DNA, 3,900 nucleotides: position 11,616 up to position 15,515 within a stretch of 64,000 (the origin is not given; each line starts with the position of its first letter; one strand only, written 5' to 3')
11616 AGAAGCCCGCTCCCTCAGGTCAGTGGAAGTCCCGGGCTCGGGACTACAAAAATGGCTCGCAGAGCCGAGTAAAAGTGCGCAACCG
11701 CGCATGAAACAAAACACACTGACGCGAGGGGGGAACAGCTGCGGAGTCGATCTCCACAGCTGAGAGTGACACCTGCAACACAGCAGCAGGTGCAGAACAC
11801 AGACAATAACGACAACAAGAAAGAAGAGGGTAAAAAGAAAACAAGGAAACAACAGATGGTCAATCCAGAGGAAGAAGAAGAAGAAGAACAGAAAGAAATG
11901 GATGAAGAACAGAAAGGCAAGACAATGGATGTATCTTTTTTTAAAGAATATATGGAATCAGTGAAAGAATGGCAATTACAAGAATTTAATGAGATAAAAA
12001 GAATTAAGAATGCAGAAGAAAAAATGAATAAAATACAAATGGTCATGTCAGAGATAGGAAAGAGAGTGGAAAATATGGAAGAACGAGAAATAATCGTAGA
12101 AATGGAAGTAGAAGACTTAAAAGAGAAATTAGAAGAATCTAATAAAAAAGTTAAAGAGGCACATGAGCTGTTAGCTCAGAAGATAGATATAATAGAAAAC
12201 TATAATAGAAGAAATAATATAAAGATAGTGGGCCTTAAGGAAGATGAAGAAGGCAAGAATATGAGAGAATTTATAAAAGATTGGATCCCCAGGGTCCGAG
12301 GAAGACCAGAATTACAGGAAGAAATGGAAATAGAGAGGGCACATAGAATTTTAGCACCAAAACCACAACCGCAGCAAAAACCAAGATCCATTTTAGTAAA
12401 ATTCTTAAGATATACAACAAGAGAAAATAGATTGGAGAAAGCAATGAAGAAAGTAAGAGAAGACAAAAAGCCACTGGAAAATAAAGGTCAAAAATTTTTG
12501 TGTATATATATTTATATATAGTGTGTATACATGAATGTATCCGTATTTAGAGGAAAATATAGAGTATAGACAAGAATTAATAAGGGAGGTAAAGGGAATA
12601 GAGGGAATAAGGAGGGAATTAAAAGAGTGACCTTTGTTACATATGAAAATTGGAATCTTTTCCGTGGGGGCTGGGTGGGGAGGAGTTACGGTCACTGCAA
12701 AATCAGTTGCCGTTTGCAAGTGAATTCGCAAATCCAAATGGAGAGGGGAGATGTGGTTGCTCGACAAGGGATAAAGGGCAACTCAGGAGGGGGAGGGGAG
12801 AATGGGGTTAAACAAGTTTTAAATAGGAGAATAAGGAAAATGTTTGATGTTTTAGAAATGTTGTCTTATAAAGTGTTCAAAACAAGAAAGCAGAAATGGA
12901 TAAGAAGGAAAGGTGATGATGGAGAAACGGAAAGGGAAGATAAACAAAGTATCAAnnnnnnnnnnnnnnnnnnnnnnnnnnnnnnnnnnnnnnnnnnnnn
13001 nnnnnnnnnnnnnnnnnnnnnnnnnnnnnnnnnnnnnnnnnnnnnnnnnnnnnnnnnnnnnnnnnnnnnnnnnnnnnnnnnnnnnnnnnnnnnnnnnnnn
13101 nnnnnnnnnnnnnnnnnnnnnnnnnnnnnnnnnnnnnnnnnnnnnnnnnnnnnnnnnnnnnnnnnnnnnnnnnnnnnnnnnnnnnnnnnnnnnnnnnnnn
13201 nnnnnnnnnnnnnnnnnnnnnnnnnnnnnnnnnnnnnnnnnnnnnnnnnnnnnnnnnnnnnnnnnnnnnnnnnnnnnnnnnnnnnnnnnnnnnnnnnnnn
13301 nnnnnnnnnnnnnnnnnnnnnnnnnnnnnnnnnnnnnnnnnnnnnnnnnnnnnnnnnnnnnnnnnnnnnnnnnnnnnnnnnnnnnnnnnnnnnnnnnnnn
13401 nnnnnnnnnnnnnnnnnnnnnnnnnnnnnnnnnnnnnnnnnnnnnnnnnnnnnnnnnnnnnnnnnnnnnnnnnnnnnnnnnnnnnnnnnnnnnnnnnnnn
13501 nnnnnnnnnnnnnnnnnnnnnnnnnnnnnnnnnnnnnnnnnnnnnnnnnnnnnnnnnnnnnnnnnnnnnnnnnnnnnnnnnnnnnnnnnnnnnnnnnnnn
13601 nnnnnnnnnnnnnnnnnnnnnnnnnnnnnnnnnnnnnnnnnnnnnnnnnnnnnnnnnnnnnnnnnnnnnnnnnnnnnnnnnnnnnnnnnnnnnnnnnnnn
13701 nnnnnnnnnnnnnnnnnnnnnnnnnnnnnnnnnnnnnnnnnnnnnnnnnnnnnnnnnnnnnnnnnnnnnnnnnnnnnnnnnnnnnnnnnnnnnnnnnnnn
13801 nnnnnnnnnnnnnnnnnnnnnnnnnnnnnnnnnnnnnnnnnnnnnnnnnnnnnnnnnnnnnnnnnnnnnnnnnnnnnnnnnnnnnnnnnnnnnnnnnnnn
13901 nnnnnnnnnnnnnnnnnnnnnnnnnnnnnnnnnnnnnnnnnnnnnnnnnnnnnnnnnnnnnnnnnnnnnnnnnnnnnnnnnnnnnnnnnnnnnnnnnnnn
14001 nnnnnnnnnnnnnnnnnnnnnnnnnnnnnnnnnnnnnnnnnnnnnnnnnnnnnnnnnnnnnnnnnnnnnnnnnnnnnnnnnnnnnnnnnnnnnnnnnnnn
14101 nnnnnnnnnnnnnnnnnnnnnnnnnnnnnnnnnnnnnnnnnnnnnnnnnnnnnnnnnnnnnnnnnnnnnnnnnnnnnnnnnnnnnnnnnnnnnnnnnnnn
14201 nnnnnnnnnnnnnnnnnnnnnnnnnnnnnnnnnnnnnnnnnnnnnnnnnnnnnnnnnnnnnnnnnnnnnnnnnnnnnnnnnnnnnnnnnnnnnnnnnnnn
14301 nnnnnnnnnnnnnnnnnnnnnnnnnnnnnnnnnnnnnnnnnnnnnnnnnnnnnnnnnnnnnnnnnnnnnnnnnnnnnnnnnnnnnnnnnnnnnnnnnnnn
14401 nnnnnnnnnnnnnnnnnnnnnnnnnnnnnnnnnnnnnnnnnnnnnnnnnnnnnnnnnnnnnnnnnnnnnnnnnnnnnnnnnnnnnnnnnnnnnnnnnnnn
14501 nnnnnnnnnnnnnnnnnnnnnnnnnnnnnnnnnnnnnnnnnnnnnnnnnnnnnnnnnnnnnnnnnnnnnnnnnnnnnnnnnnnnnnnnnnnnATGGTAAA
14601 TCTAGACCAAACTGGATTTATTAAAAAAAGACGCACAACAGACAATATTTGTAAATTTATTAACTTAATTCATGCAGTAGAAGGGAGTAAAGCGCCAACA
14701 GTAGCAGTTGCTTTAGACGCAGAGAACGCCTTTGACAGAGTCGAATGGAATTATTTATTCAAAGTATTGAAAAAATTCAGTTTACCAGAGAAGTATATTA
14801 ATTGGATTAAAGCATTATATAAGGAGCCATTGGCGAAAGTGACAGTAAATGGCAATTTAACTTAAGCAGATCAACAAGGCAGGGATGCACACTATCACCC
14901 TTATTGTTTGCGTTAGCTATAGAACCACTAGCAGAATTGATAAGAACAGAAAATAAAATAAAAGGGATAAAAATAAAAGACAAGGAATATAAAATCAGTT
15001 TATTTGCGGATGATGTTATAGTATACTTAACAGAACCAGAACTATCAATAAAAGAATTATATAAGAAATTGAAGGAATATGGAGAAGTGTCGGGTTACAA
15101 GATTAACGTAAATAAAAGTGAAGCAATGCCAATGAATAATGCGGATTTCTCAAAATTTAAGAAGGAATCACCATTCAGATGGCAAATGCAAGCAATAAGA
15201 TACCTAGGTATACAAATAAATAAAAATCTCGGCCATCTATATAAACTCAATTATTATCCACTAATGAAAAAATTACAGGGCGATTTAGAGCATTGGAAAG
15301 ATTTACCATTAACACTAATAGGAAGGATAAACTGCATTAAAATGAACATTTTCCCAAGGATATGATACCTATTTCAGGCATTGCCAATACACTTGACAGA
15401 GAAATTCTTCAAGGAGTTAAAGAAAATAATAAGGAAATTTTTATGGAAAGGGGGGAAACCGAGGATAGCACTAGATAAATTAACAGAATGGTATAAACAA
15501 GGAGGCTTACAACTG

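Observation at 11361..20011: L1-like element inserted into the satellite and carrying a nested ORF1-only L1 derivative with its own 16-bp TSD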

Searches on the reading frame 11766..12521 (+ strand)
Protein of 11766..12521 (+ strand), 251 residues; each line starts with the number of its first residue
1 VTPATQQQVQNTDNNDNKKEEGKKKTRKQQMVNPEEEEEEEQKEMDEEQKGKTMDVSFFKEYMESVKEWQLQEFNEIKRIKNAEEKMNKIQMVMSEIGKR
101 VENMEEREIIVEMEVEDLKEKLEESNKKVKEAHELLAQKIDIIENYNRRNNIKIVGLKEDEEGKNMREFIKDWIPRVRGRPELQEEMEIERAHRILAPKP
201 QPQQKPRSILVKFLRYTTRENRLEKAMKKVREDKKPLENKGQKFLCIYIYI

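Call 7: search_protein_families(library=pfam, proteins=[window:11766-12521:+], max_evalue=0.01)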
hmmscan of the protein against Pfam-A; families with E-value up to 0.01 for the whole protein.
window:11766-12521:+ (251 aa): 0 families

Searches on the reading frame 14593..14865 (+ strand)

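Call 7: search_protein_families(library=pfam, proteins=[window:14593-14865:+], max_evalue=0.01)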
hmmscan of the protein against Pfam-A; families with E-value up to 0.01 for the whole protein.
window:14593-14865:+ (90 aa): 1 family
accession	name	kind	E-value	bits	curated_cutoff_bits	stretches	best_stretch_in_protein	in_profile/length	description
PF00078.32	RVT_1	-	2.6e-11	44.1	29.6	1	5-82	40-107/205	Reverse transcriptase (RNA-dependent DNA polymerase)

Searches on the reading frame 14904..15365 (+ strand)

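Call 7: search_protein_families(library=pfam, proteins=[window:14904-15365:+], max_evalue=0.01)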
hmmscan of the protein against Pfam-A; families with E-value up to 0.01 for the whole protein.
window:14904-15365:+ (153 aa): 1 family
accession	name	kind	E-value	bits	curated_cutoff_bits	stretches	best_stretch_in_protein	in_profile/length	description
PF00078.32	RVT_1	-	5.4e-09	36.5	29.6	1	2-105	130-205/205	Reverse transcriptase (RNA-dependent DNA polymerase)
